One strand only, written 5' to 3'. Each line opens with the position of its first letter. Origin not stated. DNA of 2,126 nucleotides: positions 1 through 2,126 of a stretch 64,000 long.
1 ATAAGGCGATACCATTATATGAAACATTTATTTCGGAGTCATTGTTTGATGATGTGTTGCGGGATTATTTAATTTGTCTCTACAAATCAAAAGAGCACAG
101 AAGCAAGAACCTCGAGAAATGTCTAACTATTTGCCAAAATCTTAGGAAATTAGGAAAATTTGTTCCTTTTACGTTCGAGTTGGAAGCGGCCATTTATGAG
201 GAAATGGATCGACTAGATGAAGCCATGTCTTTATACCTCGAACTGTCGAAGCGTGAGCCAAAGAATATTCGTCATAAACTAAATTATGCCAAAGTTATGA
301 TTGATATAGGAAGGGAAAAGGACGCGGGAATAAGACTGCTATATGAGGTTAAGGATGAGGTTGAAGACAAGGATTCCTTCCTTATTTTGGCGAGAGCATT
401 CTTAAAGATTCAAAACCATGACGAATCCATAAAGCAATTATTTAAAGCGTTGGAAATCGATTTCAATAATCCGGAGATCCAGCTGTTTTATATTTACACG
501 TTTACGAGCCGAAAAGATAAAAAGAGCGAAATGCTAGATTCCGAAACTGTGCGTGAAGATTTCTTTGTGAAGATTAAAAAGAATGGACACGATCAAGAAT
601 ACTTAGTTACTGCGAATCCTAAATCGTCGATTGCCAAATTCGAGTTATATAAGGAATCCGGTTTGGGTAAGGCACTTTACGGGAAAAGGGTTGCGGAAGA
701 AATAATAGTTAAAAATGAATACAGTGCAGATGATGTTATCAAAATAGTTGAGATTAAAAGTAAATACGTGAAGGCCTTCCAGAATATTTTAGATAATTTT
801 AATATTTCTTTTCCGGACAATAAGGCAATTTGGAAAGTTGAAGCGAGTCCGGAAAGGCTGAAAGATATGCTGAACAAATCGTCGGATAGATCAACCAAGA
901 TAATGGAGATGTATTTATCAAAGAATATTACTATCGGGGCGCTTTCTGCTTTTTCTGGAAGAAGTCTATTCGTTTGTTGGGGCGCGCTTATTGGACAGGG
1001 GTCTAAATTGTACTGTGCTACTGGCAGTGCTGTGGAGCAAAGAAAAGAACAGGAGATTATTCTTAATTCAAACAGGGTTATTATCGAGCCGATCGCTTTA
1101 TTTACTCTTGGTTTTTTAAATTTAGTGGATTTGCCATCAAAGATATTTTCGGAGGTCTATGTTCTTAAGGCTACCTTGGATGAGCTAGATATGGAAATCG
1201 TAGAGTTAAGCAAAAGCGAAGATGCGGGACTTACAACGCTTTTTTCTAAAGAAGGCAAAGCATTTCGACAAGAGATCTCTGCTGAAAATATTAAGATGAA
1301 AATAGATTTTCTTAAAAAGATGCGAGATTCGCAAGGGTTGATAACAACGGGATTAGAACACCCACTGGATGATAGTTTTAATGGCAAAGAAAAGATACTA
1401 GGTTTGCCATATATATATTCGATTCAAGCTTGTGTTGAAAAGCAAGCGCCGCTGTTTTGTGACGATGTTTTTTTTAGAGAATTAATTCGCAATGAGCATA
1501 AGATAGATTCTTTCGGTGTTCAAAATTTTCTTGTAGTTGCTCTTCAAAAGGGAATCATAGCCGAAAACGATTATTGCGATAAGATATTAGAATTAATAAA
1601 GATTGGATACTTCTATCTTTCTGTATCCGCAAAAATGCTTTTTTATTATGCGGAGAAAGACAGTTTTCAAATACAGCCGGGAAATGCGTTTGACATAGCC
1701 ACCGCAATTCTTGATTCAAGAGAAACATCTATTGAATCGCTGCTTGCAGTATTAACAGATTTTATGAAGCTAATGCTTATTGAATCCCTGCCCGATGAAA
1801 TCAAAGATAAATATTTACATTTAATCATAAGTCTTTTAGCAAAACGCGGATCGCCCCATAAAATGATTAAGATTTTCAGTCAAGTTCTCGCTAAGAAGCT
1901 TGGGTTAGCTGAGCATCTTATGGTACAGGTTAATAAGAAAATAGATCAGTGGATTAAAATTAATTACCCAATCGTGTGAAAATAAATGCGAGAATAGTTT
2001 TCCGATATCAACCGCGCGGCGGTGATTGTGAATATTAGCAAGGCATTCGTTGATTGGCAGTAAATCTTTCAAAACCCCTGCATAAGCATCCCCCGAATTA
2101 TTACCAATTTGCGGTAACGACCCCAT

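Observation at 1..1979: AT-rich 645-aa TPR-like gene of unknown function immediately upstream of the mobile module, open at the window edge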

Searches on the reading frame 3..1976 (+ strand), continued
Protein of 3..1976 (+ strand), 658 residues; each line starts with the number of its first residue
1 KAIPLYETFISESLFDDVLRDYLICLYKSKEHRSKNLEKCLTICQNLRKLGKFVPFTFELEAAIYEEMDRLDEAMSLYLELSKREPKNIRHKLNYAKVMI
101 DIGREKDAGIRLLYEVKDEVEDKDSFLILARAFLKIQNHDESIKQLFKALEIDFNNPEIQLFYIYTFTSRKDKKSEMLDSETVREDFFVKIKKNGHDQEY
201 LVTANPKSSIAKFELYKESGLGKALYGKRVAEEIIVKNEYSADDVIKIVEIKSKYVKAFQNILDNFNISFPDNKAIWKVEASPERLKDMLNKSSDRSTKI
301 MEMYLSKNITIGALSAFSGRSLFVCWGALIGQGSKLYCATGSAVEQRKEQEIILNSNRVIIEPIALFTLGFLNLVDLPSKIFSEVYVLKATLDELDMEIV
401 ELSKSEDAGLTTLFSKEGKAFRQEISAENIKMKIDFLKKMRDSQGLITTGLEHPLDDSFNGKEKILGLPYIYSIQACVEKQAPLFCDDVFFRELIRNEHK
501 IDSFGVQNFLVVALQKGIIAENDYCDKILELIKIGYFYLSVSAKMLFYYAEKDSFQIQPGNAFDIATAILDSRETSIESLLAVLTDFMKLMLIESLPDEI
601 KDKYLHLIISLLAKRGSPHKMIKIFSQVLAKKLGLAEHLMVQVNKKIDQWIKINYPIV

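Call 83: find_encoding_contigs(protein=P0034, flank=6000, max_places=2)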
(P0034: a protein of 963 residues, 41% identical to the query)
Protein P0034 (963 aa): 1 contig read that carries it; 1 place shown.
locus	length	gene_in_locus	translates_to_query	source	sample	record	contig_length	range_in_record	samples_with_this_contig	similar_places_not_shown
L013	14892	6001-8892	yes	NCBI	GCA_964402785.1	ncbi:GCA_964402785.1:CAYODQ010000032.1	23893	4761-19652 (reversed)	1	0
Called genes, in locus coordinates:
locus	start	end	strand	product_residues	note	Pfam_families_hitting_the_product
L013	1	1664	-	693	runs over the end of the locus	PF00270:DEAD, PF04851:ResIII, PF22527:DEXQc_Suv3 (weak), PF00271:Helicase_C (weak), PF08148:DSHCT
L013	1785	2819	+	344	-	PF01520:Amidase_3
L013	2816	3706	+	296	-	PF01177:Asp_Glu_race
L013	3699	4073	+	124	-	PF01242:PTPS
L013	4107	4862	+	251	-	PF13353:Fer4_12, PF04055:Radical_SAM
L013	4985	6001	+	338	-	PF14280:DUF4365 (faint), PF13428:TPR_14 (faint), PF07719:TPR_2 (faint), PF00515:TPR_1 (faint)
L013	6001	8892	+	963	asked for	PF00515:TPR_1 (faint), PF07719:TPR_2 (faint), PF13181:TPR_8 (faint), PF13414:TPR_11 (faint), PF13424:TPR_12 (faint), PF13428:TPR_14 (faint), PF13429:TPR_15 (faint), PF20698:PIN-TPR-GreABC, +4 more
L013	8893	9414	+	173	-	PF01396:Zn_ribbon_Top1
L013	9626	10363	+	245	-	-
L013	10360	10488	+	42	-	-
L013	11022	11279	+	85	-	-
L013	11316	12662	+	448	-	-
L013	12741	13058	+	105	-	-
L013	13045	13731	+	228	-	-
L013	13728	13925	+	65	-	-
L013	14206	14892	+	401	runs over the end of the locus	PF14659:Phage_int_SAM_3 (weak), PF22022:Phage_int_M (weak), PF00589:Phage_integrase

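Call 84: find_encoding_contigs(protein=P0037, flank=6000, max_places=2)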
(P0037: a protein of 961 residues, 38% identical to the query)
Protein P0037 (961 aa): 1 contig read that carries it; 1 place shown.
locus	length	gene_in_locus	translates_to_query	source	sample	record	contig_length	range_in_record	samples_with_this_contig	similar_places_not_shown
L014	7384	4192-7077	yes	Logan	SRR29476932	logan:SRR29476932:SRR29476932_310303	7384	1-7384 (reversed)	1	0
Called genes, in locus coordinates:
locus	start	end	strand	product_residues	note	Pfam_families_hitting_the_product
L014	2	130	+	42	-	?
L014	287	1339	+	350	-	PF17761:DUF1016_N, PF00565:SNase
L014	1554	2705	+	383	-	PF13784:Fic_N, PF02661:Fic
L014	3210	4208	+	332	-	PF13424:TPR_12 (faint), PF00515:TPR_1 (faint), PF13181:TPR_8 (faint)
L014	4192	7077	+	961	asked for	PF00515:TPR_1 (weak), PF07719:TPR_2 (weak), PF13176:TPR_7 (faint), PF13181:TPR_8 (faint), PF13424:TPR_12 (faint), PF13428:TPR_14 (faint), PF13431:TPR_17 (faint), PF20698:PIN-TPR-GreABC, +2 more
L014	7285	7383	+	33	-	?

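Call 85: search_protein_families(library=pfam, proteins=[L013:4985-5998:+, L014:3210-4205:+], max_evalue=0.1)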
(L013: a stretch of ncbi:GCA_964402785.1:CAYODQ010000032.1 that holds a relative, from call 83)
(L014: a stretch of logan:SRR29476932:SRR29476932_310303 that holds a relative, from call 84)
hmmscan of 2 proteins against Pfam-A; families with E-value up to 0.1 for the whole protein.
L013:4985-5998:+ (338 aa): 11 families
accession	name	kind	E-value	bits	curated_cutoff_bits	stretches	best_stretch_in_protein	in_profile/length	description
PF00515.34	TPR_1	-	6.5e-09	35.7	27.8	2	241-266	2-27/34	Tetratricopeptide repeat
PF07719.23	TPR_2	-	1e-07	31.9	27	2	241-268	2-29/34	Tetratricopeptide repeat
PF13428.12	TPR_14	-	6.9e-07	29.8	23.5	0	246-282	7-42/44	Tetratricopeptide repeat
PF14280.11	DUF4365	-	2.3e-05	24.9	24.3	1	46-140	27-129/139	Domain of unknown function (DUF4365)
PF13181.12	TPR_8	-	9.9e-05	22.7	25.7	1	241-269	2-30/34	Tetratricopeptide repeat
PF13432.12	TPR_16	-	0.00016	22.5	32.7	1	255-308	12-64/65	Tetratricopeptide repeat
PF14559.12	TPR_19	-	0.00029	21.5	25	1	286-331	2-47/68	Tetratricopeptide repeat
PF13424.12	TPR_12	-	0.0003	21.4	30.1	0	242-271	5-34/77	Tetratricopeptide repeat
PF13176.12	TPR_7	-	0.00047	20.5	27.9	0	244-266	3-25/36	Tetratricopeptide repeat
PF12895.13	ANAPC3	-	0.0027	18.4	27.2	1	257-333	6-80/82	Anaphase-promoting complex, cyclosome, subunit 3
PF13431.12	TPR_17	-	0.011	16.3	24.4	1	299-329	3-33/34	Tetratricopeptide repeat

L014:3210-4205:+ (332 aa): 13 families
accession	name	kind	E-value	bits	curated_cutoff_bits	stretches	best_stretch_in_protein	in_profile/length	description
PF13424.12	TPR_12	-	5.2e-08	33.4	30.1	2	230-259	43-72/77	Tetratricopeptide repeat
PF00515.34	TPR_1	-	4.5e-07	29.9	27.8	1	233-258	2-27/34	Tetratricopeptide repeat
PF13181.12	TPR_8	-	1.9e-06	28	25.7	0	303-325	4-26/34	Tetratricopeptide repeat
PF13428.12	TPR_14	-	1.9e-05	25.4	23.5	0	305-326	6-27/44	Tetratricopeptide repeat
PF07719.23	TPR_2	-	0.00013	22.3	27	1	234-258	3-27/34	Tetratricopeptide repeat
PF13432.12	TPR_16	-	0.00017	22.4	32.7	0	244-297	9-61/65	Tetratricopeptide repeat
PF13176.12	TPR_7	-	0.00029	21.1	27.9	0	306-328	5-27/36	Tetratricopeptide repeat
PF14559.12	TPR_19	-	0.0021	18.8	25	0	284-327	8-52/68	Tetratricopeptide repeat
PF13414.12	TPR_11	-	0.0028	17.8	26.8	0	307-325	1-19/42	TPR repeat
PF09976.15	TPR_21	-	0.0032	17.7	25.5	0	280-325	126-171/193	Tetratricopeptide repeat-like domain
PF13374.12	TPR_10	-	0.016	15.6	27.5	0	307-325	9-27/42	Tetratricopeptide repeat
PF13174.12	TPR_6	-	0.028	15.5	26.3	0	307-326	7-26/33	Tetratricopeptide repeat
PF16535.10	T3SSipB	-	0.075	13.8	31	0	106-154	38-86/155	Type III cell invasion protein SipB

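Call 93: find_encoding_contigs(protein=P0033, flank=6000, max_places=2)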
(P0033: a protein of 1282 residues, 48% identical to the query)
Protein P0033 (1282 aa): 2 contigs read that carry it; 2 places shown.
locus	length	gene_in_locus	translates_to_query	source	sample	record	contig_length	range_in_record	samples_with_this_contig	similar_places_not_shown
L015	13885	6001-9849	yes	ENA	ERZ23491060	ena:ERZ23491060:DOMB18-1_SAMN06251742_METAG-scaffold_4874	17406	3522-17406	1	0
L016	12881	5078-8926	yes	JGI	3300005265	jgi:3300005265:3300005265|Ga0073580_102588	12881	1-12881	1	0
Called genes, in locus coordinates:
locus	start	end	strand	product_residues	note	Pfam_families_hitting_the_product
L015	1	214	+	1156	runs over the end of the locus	PF13091:PLDc_2, PF00176:SNF2-rel_dom (weak), PF00270:DEAD (weak), PF04851:ResIII, PF00271:Helicase_C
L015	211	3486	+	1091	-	PF02384:N6_Mtase (faint), PF20473:MmeI_Mtase, PF07669:Eco57I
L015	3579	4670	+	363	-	-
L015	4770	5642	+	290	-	PF18928:DUF5677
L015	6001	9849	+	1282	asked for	PF00515:TPR_1 (faint), PF07719:TPR_2 (faint), PF13174:TPR_6 (faint), PF13181:TPR_8 (faint), PF13374:TPR_10 (faint), PF13424:TPR_12 (faint), PF01272:GreA_GreB (weak), PF20698:PIN-TPR-GreABC, +6 more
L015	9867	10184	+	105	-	PF01541:GIY-YIG (weak)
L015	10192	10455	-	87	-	-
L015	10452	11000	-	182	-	PF01381:HTH_3, PF12844:HTH_19, PF13413:HTH_25 (faint), PF13443:HTH_26 (faint), PF13560:HTH_31, PF01381:HTH_3 (weak), PF12844:HTH_19 (weak)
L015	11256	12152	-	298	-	PF01170:UPF0020 (faint), PF08241:Methyltransf_11 (faint), PF13649:Methyltransf_25 (faint), PF01555:N6_N4_Mtase, PF13847:Methyltransf_31 (weak)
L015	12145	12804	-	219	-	-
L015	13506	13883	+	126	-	?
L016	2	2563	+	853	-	?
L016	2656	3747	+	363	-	-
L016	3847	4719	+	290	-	PF18928:DUF5677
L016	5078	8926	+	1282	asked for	PF00515:TPR_1 (faint), PF07719:TPR_2 (faint), PF13174:TPR_6 (faint), PF13181:TPR_8 (faint), PF13374:TPR_10 (faint), PF13424:TPR_12 (faint), PF01272:GreA_GreB (weak), PF20698:PIN-TPR-GreABC, +6 more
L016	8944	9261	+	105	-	PF01541:GIY-YIG (weak)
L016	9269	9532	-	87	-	-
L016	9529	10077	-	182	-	PF01381:HTH_3, PF12844:HTH_19, PF13413:HTH_25 (faint), PF13443:HTH_26 (faint), PF13560:HTH_31, PF01381:HTH_3 (weak), PF12844:HTH_19 (weak)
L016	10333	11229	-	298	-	PF01170:UPF0020 (faint), PF08241:Methyltransf_11 (faint), PF13649:Methyltransf_25 (faint), PF01555:N6_N4_Mtase, PF13847:Methyltransf_31 (weak)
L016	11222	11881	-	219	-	-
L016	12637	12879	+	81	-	?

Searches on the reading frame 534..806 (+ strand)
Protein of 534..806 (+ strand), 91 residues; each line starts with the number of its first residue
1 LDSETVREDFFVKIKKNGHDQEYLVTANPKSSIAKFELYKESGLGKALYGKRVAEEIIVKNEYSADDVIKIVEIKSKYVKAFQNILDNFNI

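Call 58: search_solved_structures(query=A3, max_evalue=10, show_alignments=2)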
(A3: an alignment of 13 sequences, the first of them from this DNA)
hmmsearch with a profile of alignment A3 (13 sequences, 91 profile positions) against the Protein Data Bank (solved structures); distinct sequences matched with E-value up to 10: 2.
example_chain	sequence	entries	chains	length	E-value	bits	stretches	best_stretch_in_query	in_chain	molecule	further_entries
3fhq_A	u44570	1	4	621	2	11.8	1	28-60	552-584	Endo-beta-N-acetylglucosaminidase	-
3fha_A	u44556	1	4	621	2.1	11.8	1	28-60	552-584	Endo-beta-N-acetylglucosaminidase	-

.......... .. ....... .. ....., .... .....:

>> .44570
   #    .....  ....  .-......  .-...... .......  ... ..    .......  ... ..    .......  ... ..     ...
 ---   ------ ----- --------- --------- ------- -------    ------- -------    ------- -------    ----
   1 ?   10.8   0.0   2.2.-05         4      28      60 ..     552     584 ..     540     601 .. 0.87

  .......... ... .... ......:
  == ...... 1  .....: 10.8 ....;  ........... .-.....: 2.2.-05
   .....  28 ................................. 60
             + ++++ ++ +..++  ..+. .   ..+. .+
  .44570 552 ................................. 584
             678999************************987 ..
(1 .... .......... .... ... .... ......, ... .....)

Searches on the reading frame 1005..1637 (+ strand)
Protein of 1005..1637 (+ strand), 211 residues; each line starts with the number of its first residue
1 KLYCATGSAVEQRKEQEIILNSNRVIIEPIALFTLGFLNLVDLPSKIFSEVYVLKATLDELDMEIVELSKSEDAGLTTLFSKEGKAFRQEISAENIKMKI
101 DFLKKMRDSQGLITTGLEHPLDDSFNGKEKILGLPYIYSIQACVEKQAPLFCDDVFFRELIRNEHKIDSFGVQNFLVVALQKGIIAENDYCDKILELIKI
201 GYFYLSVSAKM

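Call 59: search_solved_structures(query=A4, max_evalue=10, show_alignments=2)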
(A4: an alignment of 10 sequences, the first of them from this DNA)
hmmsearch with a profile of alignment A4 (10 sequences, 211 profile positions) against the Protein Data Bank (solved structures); distinct sequences matched with E-value up to 10: 9.
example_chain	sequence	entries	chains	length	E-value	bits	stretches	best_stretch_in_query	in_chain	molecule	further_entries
3oja_A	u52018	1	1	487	0.45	13.3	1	17-113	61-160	Leucine-rich Immune Molecule 1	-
8i9p_CU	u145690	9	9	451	0.48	13.2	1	44-112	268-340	rRNA-processing protein EBP2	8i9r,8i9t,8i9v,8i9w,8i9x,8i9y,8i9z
3o53_A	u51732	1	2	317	0.59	12.9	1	17-114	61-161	Protein LRIM1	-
5ff5_A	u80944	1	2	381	0.76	12.6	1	155-196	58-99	PaaA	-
1hbm_C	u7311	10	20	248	1.4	11.7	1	73-104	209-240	METHYL-COENZYME M REDUCTASE I GAMMA SUBUNIT | Methyl-coenzyme M reductase I subunit gamma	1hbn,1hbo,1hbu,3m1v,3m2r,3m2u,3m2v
5a8k_C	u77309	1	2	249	1.4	11.7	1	73-104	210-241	METHYL-COENZYME M REDUCTASE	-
1mro_C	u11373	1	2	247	1.4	11.7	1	73-104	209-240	METHYL-COENZYME M REDUCTASE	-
3pot_C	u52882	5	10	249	1.4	11.7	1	73-104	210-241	Methyl-coenzyme M reductase I subunit gamma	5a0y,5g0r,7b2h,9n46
7suc_C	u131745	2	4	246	1.4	11.7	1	73-104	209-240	Methyl-coenzyme M reductase I subunit gamma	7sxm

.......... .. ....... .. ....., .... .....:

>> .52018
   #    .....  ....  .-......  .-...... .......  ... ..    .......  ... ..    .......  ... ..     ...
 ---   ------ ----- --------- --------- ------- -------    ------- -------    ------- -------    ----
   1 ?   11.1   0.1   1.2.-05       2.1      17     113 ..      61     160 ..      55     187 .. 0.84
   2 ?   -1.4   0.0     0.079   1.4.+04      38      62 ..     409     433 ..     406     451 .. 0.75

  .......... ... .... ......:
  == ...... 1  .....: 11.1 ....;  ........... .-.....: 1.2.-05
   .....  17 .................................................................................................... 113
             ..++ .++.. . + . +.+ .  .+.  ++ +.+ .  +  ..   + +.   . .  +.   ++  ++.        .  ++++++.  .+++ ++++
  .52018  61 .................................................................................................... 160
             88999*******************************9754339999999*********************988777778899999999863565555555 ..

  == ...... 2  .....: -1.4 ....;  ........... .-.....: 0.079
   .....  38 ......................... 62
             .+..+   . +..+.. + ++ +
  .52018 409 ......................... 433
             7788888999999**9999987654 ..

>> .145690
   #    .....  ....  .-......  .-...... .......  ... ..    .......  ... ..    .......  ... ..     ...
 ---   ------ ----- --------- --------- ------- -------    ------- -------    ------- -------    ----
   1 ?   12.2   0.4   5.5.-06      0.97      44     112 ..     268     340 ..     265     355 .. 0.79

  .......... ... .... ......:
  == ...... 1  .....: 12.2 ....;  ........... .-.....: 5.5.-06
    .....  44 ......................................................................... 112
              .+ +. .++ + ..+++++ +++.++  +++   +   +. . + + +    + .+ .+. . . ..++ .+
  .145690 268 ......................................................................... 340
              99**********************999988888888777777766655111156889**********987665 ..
